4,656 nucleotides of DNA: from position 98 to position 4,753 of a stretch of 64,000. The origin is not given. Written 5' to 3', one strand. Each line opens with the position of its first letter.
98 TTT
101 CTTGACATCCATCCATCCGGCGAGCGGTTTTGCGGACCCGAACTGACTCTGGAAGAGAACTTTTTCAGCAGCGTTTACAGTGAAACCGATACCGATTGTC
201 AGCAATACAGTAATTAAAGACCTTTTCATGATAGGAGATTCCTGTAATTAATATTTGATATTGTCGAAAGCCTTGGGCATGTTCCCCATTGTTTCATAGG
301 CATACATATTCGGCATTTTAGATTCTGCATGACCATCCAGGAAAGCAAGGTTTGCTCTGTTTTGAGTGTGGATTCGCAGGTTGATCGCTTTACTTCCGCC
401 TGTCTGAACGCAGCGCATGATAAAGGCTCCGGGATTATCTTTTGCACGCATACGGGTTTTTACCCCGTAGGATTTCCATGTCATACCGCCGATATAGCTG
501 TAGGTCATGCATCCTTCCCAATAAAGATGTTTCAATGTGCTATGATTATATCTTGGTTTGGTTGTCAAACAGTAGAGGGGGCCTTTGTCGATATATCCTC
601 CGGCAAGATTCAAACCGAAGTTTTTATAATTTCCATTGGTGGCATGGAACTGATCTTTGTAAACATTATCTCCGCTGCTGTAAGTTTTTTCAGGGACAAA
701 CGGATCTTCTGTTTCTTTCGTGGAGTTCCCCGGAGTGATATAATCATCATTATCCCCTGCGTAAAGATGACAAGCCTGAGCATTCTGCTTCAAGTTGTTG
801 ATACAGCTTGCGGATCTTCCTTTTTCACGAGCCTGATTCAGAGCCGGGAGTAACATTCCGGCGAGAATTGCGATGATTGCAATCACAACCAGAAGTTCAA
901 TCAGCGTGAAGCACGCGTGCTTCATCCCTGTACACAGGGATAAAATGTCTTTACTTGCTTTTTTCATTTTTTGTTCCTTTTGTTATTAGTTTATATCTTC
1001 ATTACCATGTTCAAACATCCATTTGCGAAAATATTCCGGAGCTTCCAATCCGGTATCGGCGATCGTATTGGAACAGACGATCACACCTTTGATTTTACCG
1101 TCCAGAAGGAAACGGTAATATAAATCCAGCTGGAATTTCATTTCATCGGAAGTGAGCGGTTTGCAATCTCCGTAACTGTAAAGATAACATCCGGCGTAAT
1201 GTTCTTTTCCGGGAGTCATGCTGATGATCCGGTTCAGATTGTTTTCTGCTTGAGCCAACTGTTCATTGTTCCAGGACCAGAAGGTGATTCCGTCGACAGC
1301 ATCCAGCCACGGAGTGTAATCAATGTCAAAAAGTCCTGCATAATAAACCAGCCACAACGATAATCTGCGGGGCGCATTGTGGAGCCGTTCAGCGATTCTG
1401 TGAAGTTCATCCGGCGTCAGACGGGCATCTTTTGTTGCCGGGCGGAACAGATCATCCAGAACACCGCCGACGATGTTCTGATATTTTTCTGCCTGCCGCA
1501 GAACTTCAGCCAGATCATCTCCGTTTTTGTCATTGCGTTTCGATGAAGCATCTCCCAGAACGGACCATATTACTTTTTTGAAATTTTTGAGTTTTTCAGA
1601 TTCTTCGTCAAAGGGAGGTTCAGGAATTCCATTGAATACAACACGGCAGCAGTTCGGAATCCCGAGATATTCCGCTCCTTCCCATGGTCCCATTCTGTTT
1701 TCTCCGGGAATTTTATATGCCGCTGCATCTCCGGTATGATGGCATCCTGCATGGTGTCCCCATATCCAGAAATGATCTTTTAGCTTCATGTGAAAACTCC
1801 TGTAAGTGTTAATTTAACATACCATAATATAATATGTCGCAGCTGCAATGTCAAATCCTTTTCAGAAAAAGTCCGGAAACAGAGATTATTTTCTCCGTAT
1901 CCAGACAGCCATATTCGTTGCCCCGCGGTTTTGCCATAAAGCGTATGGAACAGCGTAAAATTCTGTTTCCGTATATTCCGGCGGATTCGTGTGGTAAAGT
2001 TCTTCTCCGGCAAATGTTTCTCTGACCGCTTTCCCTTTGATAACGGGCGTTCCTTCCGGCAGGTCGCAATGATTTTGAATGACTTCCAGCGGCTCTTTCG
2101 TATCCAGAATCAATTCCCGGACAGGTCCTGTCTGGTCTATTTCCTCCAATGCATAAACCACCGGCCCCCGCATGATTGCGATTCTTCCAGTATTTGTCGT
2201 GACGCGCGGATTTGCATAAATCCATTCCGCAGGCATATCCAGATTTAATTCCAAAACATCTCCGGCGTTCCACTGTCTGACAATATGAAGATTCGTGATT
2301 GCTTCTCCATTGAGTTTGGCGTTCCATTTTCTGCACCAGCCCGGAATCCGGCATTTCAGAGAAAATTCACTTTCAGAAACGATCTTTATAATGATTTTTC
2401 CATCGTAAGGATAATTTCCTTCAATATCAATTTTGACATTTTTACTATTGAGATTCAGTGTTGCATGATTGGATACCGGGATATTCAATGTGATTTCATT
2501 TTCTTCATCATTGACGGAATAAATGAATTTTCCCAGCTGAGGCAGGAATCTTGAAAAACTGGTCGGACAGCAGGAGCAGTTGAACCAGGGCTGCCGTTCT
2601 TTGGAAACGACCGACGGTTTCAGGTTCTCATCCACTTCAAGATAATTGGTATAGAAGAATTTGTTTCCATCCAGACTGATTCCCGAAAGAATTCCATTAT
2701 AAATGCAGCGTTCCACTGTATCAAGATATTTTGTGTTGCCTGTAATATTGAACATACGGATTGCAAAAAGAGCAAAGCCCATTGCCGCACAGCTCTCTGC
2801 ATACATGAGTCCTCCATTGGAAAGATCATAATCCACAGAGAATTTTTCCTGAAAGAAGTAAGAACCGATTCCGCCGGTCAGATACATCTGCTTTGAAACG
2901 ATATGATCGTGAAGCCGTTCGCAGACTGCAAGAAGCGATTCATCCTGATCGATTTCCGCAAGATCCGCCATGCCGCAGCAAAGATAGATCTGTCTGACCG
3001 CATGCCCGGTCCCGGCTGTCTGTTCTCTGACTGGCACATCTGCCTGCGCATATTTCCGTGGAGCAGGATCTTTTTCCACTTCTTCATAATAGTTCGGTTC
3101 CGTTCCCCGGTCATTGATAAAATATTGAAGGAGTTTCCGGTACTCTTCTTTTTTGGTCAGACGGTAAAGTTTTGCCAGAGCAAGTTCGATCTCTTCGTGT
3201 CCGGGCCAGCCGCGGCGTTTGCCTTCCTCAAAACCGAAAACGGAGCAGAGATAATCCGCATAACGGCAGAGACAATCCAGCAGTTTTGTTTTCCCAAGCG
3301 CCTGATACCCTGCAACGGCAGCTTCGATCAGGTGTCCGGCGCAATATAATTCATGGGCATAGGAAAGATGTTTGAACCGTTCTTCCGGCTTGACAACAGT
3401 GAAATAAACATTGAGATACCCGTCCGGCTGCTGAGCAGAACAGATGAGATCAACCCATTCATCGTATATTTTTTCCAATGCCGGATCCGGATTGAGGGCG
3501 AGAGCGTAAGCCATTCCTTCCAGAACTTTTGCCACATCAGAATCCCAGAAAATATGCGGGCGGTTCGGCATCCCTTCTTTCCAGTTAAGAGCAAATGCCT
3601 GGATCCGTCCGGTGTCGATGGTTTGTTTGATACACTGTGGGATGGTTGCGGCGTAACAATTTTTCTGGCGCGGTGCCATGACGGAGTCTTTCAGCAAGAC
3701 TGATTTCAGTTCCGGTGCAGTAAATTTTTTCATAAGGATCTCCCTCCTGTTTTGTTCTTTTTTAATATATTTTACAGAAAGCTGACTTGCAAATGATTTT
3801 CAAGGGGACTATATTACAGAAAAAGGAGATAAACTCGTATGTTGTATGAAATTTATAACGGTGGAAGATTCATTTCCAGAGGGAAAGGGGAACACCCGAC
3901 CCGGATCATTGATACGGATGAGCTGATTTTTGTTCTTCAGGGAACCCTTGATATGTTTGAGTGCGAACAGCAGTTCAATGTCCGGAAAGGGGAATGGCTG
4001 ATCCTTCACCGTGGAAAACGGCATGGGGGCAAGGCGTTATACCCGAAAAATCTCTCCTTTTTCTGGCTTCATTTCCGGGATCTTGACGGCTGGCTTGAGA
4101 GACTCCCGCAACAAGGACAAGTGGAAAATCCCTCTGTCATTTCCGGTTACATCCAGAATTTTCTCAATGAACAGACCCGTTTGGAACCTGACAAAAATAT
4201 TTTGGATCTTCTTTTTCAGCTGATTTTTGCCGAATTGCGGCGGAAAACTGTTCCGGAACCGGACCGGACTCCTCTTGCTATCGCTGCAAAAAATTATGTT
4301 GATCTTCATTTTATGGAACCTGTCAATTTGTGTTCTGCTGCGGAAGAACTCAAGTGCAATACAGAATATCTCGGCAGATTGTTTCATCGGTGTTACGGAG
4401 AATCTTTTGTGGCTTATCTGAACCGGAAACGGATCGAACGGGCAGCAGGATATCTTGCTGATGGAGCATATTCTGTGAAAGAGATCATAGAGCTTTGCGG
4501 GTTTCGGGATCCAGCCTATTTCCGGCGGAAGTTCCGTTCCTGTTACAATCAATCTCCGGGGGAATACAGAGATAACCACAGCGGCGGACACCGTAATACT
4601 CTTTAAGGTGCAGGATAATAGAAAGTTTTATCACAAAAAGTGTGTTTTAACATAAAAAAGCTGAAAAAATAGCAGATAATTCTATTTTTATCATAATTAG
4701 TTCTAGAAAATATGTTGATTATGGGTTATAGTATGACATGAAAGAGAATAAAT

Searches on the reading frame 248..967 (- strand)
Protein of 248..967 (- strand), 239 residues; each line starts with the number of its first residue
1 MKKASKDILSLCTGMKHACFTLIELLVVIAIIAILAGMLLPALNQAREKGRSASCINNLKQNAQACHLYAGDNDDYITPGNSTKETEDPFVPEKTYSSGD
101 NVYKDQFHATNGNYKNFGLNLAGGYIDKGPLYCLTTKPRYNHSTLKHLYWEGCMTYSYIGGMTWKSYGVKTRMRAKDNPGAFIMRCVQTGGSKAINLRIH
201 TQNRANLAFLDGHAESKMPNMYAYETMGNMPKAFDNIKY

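Call 10: search_protein_families(library=pfam, proteins=[window:248-967:-], max_evalue=0.01)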
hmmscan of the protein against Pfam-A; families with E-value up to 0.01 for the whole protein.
window:248-967:- (239 aa): 2 families
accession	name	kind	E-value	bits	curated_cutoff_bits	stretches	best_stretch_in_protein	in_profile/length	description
PF07963.17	N_methyl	-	8.6e-07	28.7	21.2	1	20-40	7-27/27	Prokaryotic N-terminal methylation motif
PF07596.16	SBP_bac_10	-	4.1e-05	24.2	23.3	1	45-86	2-41/268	Protein of unknown function (DUF1559)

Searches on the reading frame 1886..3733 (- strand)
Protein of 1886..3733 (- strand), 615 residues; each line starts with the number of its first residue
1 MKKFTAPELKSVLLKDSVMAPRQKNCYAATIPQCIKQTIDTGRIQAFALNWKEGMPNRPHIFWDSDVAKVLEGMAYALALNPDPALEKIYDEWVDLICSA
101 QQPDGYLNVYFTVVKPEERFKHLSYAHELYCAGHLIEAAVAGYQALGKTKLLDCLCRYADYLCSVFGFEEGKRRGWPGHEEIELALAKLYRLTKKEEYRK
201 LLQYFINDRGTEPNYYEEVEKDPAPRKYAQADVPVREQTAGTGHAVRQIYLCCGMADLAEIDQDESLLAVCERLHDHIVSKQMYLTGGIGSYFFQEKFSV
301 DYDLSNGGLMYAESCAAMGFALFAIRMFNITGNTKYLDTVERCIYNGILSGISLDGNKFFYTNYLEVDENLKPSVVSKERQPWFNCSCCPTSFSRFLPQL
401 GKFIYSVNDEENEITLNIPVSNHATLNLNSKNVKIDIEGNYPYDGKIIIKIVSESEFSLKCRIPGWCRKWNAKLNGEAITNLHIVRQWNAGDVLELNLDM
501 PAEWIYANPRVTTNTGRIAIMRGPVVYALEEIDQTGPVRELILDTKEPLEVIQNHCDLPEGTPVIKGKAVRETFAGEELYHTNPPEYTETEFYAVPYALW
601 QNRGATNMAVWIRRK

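Call 10: search_protein_families(library=pfam, proteins=[window:1886-3733:-], max_evalue=0.01)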
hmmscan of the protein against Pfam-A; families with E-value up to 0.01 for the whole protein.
window:1886-3733:- (615 aa): 3 families
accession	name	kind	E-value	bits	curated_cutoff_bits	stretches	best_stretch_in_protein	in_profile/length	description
PF07944.18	Beta-AFase-like_GH127_cat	-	5.1e-94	315.8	24.9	1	11-401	1-375/376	Beta-L-arabinofuranosidase, GH127 catalytic domain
PF20737.2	Glyco_hydro127C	-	8e-22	77.2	23.7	1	504-613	3-71/71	Glycoside hydrolase family 127 C-terminal domain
PF20736.2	Glyco_hydro127M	-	5.8e-12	46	24.2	1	424-500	10-95/95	Beta-L-arabinofuranosidase, GH127 middle domain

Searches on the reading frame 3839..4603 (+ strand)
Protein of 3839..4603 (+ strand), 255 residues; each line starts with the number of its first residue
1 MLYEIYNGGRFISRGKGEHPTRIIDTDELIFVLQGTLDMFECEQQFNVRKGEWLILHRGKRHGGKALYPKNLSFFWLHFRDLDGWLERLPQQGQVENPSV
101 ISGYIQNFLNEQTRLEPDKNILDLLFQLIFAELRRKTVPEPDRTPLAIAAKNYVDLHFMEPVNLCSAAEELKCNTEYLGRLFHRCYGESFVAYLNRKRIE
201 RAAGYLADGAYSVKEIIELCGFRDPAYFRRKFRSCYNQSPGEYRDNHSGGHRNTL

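Call 10: search_protein_families(library=pfam, proteins=[window:3839-4603:+], max_evalue=0.01)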
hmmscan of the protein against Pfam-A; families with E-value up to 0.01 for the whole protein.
window:3839-4603:+ (255 aa): 5 families
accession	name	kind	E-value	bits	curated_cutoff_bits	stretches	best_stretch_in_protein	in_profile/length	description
PF12833.13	HTH_18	-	1.2e-20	74.1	33.6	1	168-245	2-79/80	Helix-turn-helix domain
PF00165.29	HTH_AraC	-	2.9e-11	43.6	26.6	1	211-244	9-41/42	Bacterial regulatory helix-turn-helix proteins, AraC family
PF02311.25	AraC_binding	-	6.7e-05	23.1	21.1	1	25-115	22-99/135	AraC-like ligand binding domain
PF07883.17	Cupin_2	-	0.0018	18.4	27.2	1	26-77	18-69/70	Cupin domain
PF22200.2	ExsA_N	-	0.0036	18.1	27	1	29-60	3-34/136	ExsA N-terminal regulatory domain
